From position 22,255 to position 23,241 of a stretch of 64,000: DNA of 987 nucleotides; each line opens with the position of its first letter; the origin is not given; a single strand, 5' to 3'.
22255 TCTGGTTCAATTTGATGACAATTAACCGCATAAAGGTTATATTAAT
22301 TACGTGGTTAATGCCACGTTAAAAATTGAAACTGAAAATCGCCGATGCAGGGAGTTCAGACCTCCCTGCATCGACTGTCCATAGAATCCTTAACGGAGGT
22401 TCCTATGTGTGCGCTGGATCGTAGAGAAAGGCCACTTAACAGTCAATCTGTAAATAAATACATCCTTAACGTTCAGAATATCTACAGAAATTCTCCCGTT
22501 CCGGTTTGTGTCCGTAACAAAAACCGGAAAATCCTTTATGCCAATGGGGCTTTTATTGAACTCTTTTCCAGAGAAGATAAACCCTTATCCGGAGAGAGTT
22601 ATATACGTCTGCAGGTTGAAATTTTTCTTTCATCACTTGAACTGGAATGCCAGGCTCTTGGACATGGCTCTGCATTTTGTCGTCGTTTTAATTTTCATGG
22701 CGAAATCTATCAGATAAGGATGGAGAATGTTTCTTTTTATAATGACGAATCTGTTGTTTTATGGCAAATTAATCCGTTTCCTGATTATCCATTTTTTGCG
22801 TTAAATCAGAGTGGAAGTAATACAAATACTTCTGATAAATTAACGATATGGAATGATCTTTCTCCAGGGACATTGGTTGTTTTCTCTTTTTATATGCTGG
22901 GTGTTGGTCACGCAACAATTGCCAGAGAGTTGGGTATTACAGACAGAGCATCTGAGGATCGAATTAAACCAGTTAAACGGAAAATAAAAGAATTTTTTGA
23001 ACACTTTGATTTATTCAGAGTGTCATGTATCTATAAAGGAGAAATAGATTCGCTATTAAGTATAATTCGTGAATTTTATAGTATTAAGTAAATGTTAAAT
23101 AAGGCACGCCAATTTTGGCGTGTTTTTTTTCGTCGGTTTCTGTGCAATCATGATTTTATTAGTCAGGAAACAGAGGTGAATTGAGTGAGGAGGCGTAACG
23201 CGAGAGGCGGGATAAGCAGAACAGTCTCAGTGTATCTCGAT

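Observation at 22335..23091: Fertility-inhibition circuit appears intact (finP hairpins over the traJ start plus uninterrupted finO)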

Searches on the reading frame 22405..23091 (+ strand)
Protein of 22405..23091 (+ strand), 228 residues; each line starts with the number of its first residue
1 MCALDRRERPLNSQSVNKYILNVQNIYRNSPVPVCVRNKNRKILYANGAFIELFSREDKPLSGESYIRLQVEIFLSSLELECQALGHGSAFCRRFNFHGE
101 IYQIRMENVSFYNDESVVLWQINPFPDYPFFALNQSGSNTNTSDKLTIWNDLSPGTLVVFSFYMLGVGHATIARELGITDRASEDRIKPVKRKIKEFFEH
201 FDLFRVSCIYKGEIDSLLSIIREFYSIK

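Call 10: search_protein_families(library=pfam, proteins=[window:22405-23091:+])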
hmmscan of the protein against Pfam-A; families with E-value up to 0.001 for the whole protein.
window:22405-23091:+ (228 aa): 2 families
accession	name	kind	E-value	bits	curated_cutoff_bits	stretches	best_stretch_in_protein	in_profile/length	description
PF00989.32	PAS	-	5.2e-17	62.3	22.6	1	23-122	3-110/113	PAS fold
PF13188.13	PAS_8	-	4.1e-06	26.9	21.8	1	24-61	4-43/65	PAS domain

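Call 22: search_dna_similar(query=window:22405-23091:+, collection=plasmids, mode=protein, rows=spread, max_rows=30)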
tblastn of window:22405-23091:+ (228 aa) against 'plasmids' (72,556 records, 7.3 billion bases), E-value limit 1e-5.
Records with a match: 2655; places in all: 2689; records where one place covers at least 80% of the query: 2555.
Best place of each record, by identity: >=99% 270; 95-99% 1066; 90-95% 20; 80-90% 18; 60-80% 643; <60% 638.
By first word of the organism name: Escherichia 1275; Klebsiella 763; Salmonella 390; Enterobacter 95; Citrobacter 52; Raoultella 28; Serratia 22; Shigella 14; uncultured 4; Edwardsiella 4; and 7 more.
By predicted mobility (MOB-suite, as given by PLSDB): conjugative 2295; mobilizable 206; non-mobilizable 154.
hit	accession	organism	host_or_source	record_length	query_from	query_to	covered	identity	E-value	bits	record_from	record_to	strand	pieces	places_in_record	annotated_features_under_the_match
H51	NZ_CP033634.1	Escherichia coli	cell culture,chicken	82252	1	228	100%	100.0%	5e-151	471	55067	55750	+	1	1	PAS domain-containing protein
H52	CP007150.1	Escherichia coli RS218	-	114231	1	228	100%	99.1%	4e-150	468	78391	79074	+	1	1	protein traJ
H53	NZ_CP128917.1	Escherichia coli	Homo sapiens,ascites fluid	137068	1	228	100%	99.1%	4e-150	468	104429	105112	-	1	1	PAS domain-containing protein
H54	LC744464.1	Escherichia coli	-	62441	1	228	100%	98.7%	7e-150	467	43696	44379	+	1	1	traJ: conjugal transfer protein TraJ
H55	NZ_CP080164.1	Escherichia coli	chicken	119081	1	228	100%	98.7%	7e-150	467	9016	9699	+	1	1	PAS domain-containing protein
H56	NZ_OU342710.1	Klebsiella pneumoniae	Homo sapiens,urine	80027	1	228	100%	98.7%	1e-149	466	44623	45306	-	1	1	PAS domain-containing protein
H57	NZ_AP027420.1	Escherichia coli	Sus scrofa,cell culture,feces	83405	1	228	100%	97.8%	3e-148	463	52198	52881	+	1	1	PAS domain-containing protein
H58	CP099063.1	Escherichia coli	culture,Pooled soil sample collected ...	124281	1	228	100%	97.8%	9e-148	461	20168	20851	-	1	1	PAS domain-containing protein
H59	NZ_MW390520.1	Escherichia coli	-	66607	1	228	100%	97.4%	3e-148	463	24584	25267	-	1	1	PAS domain-containing protein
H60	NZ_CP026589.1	Klebsiella pneumoniae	Homo sapiens,tissue sample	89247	1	228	100%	97.4%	8e-148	461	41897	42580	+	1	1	PAS domain-containing protein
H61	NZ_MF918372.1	Klebsiella pneumoniae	-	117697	1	228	100%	97.4%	8e-148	461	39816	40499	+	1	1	PAS domain-containing protein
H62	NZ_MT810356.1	Klebsiella pneumoniae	-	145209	1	228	100%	97.4%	8e-148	461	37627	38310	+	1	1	PAS domain-containing protein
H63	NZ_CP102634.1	Klebsiella pneumoniae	Homo sapiens,blood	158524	1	228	100%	97.4%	8e-148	461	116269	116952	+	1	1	PAS domain-containing protein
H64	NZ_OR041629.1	Escherichia coli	-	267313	1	228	100%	97.4%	8e-148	461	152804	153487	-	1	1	PAS domain-containing protein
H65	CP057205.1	Escherichia coli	culture,Pooled sheep faecal samples ...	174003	1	228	100%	96.9%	5e-146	456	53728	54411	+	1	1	PAS domain-containing protein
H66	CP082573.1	Salmonella enterica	ground turkey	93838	1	228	100%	72.8%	8e-109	350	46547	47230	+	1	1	PAS domain-containing protein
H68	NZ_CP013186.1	Escherichia coli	stool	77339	1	228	100%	68.4%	2e-98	320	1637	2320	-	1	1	PAS domain-containing protein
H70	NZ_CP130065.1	Shigella flexneri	Homo sapiens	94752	7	228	97%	68.0%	4e-95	310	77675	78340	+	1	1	PAS domain-containing protein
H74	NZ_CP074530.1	Klebsiella pneumoniae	Homo sapiens,blood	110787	5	209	90%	34.5%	5e-31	127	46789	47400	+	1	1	hypothetical protein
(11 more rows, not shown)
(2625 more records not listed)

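Call 38: get_annotated_region(hit=H52, flank=400)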
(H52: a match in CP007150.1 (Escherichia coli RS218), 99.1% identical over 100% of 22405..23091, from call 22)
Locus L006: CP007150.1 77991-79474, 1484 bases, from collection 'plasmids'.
description: Escherichia coli RS218 plasmid pRS218, complete sequence
organism: Escherichia coli RS218 (NCBI taxid 439184)
taxonomy: Bacteria; Pseudomonadota; Gammaproteobacteria; Enterobacterales; Enterobacteriaceae; Escherichia; Escherichia coli; Escherichia coli RS218
host: -; source: -; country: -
typing (MOB-suite, as given by PLSDB): conjugative; replicon IncFIA,IncFIB,rep_cluster_2131; relaxase MOBF,MOBP; mating-pair formation MPF_F
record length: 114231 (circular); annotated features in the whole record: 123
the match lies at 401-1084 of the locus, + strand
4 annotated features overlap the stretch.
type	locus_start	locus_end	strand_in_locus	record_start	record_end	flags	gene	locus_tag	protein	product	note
CDS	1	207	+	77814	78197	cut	-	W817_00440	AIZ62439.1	conjugal transfer protein TraM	-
CDS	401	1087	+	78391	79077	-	-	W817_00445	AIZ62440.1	protein traJ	-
CDS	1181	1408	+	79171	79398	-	-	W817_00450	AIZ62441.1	conjugal transfer protein TraY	-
CDS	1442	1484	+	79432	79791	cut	-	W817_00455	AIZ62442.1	conjugal transfer protein TraA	-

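Call 39: get_annotated_region(hit=H66, flank=400)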
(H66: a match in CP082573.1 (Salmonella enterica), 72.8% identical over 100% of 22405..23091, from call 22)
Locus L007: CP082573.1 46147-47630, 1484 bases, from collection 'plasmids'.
description: Salmonella enterica subsp. enterica serovar 4,[5],12:i:- strain CVM N18S0993 plasmid pN18S0993-2, complete sequence
organism: Salmonella enterica (NCBI taxid 440524)
taxonomy: Bacteria; Pseudomonadota; Gammaproteobacteria; Enterobacterales; Enterobacteriaceae; Salmonella; Salmonella enterica
host: -; source: ground turkey; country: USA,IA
typing (MOB-suite, as given by PLSDB): conjugative; replicon IncFIB,IncFII; relaxase MOBF; mating-pair formation MPF_F
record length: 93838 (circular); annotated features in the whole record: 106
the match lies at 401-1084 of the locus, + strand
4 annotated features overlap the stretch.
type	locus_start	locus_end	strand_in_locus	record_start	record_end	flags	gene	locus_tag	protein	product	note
CDS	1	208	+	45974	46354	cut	-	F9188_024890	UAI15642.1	relaxosome protein TraM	-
CDS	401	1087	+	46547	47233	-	-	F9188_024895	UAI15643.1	PAS domain-containing protein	-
CDS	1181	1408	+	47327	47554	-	traY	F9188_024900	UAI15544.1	conjugal transfer relaxosome protein TraY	-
CDS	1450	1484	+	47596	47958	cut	traA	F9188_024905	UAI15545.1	type IV conjugative transfer system pilin TraA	-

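Call 40: get_annotated_region(hit=H68, flank=400)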
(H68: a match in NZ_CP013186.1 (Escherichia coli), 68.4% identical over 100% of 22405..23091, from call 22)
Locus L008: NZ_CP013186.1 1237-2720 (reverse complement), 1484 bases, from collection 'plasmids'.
description: Escherichia coli strain FORC_029 plasmid FORC_029p, complete sequence
organism: Escherichia coli (NCBI taxid 562)
taxonomy: Bacteria; Pseudomonadota; Gammaproteobacteria; Enterobacterales; Enterobacteriaceae; Escherichia; Escherichia coli
host: -; source: stool; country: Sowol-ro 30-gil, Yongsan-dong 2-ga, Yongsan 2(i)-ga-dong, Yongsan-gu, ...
typing (MOB-suite, as given by PLSDB): conjugative; replicon IncFIB,IncFII; relaxase MOBP; mating-pair formation MPF_F
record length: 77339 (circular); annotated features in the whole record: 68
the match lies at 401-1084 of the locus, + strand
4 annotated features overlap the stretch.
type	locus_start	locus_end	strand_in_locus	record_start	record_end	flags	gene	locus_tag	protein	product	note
CDS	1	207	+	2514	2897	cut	traM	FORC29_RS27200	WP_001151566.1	conjugal transfer relaxosome DNA-binding protein TraM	-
CDS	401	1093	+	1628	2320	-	-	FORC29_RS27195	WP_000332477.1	PAS domain-containing protein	-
CDS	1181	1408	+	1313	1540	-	traY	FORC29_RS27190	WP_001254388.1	conjugal transfer relaxosome protein TraY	-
CDS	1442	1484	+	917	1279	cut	traA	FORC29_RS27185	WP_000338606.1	type IV conjugative transfer system pilin TraA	-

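Call 41: get_annotated_region(hit=H70, flank=400)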
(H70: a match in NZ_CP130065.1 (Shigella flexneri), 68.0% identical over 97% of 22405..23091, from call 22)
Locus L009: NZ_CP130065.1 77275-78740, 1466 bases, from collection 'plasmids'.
description: Shigella flexneri 1b strain A-10383 plasmid pA-10383, complete sequence
organism: Shigella flexneri (NCBI taxid 41434)
taxonomy: Bacteria; Pseudomonadota; Gammaproteobacteria; Enterobacterales; Enterobacteriaceae; Shigella; Shigella flexneri
host: -; source: Homo sapiens; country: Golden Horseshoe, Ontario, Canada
typing (MOB-suite, as given by PLSDB): conjugative; replicon IncFIA,IncFIB; relaxase MOBF; mating-pair formation MPF_Unknown
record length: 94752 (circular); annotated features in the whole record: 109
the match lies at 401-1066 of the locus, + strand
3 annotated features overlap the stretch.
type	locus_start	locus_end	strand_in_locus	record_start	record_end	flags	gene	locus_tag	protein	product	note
CDS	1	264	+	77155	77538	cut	traM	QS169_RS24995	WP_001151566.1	conjugal transfer relaxosome DNA-binding protein TraM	-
CDS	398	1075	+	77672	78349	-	-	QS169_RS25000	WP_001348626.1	PAS domain-containing protein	-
CDS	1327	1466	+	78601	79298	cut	-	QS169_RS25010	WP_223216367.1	IS1 family transposase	-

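Call 42: get_annotated_region(hit=H74, flank=400)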
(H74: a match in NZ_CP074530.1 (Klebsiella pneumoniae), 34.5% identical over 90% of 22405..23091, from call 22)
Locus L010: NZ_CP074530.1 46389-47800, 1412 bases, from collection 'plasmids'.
description: Klebsiella pneumoniae strain S14_CRE14 plasmid pCRE14_2, complete sequence
organism: Klebsiella pneumoniae (NCBI taxid 573)
taxonomy: Bacteria; Pseudomonadota; Gammaproteobacteria; Enterobacterales; Enterobacteriaceae; Klebsiella; Klebsiella pneumoniae
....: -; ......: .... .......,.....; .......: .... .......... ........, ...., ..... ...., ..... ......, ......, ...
typing (MOB-suite, as given by PLSDB): conjugative; replicon IncFIB,IncFII,rep_cluster_2272; relaxase MOBF; mating-pair formation MPF_F
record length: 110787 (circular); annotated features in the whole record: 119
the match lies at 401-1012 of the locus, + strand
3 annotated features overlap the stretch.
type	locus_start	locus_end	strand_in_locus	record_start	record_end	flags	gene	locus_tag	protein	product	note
CDS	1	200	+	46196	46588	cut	traM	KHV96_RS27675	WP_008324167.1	conjugal transfer relaxosome DNA-binding protein TraM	-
CDS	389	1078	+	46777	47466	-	-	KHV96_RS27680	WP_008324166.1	hypothetical protein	-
CDS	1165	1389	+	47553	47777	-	-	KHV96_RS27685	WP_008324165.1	TraY domain-containing protein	-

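Call 43: get_annotated_region(hit=H60, flank=400)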
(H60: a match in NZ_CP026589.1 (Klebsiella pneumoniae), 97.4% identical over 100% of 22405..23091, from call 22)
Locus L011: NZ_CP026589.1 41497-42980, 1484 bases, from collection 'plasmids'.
description: Klebsiella pneumoniae strain NUHL30457 plasmid p3, complete sequence
organism: Klebsiella pneumoniae (NCBI taxid 573)
taxonomy: Bacteria; Pseudomonadota; Gammaproteobacteria; Enterobacterales; Enterobacteriaceae; Klebsiella; Klebsiella pneumoniae
host: -; source: Homo sapiens,tissue sample; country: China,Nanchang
typing (MOB-suite, as given by PLSDB): mobilizable; replicon IncFIA; mating-pair formation MPF_F
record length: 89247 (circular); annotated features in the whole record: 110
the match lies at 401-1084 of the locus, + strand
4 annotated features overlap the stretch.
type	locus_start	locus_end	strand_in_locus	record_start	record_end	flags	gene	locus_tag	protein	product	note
CDS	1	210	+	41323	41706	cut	traM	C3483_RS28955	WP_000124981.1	conjugal transfer relaxosome DNA-binding protein TraM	-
CDS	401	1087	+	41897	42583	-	-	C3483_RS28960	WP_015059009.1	PAS domain-containing protein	-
CDS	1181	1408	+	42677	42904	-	traY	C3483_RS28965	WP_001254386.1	conjugal transfer relaxosome protein TraY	-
CDS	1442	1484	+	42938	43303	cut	traA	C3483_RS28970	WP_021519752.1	type IV conjugative transfer system pilin TraA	-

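Call 56: list_cluster_members(proteins=[window:22405-23088:+, window:59637-60194:+])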
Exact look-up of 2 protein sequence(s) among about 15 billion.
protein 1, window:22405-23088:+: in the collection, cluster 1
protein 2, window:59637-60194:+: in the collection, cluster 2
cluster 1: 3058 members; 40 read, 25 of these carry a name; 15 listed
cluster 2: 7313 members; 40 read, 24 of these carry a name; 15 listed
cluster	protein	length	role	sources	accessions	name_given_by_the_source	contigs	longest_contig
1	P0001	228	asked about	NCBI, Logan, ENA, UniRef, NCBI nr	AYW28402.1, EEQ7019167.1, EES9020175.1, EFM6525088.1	PAS domain-containing protein [Escherichia coli] | Conjugal transfer protein TraJ n=1 Tax=Escherichia coli TaxID=562 RepID=A0AAP7NSZ4_ECOLX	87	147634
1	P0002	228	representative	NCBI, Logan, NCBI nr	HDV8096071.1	TPA: PAS domain-containing protein [Escherichia coli] | PAS domain-containing protein [Escherichia coli]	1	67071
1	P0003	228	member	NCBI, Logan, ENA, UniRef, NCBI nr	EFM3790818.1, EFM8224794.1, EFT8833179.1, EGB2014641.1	TPA: PAS domain-containing protein [Escherichia coli] | PAS domain-containing protein n=2 Tax=Escherichia coli TaxID=562 RepID=UPI0002CBF845 | PAS domain-containing protein [Escherichia coli]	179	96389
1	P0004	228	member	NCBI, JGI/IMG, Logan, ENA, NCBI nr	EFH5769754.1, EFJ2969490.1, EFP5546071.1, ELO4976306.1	PAS domain-containing protein [Escherichia coli] | hypothetical protein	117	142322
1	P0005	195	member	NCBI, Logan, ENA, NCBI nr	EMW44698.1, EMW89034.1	protein traJ [Escherichia coli 2731150] | protein traJ [Escherichia coli 2762100]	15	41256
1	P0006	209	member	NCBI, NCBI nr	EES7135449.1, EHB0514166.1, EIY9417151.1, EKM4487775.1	PAS domain-containing protein, partial [Escherichia coli] | PAS domain-containing protein [Escherichia coli]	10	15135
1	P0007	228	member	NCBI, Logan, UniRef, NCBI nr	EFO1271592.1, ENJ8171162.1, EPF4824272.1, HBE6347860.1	PAS domain-containing protein [Escherichia albertii] | PAS domain-containing protein n=1 Tax=Escherichia albertii TaxID=208962 ...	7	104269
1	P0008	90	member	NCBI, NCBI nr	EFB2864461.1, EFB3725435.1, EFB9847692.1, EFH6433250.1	conjugal transfer relaxosome protein TraY (plasmid) [Escherichia coli] | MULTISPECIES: conjugal transfer relaxosome protein TraY [Enterobacteriaceae]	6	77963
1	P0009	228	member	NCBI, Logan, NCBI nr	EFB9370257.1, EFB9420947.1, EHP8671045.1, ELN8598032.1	PAS domain-containing protein [Escherichia coli]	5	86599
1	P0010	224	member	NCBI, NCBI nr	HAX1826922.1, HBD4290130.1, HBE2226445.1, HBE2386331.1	TPA: PAS domain-containing protein, partial [Escherichia coli] | PAS domain-containing protein [Escherichia coli]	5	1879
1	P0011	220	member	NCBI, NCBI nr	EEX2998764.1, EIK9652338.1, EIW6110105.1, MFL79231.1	PAS domain-containing protein, partial [Salmonella enterica subsp. enterica serovar ... | PAS domain-containing protein [Escherichia coli]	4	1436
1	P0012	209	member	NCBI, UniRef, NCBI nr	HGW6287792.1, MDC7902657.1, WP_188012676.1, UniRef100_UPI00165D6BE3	PAS domain-containing protein [Escherichia coli] | PAS domain-containing protein n=1 Tax=Escherichia coli TaxID=562 RepID=UPI00165D6BE3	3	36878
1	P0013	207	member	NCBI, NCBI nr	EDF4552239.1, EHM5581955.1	PAS domain-containing protein, partial [Salmonella enterica subsp. enterica serovar ... | PAS domain-containing protein [Salmonella enterica]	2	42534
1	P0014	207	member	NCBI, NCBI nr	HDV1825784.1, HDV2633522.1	TPA: PAS domain-containing protein, partial [Escherichia coli] | PAS domain-containing protein [Escherichia coli]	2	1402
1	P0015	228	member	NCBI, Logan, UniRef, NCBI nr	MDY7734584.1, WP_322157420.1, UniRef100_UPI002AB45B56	PAS domain-containing protein [Escherichia coli] | PAS domain-containing protein n=1 Tax=Escherichia coli TaxID=562 RepID=UPI002AB45B56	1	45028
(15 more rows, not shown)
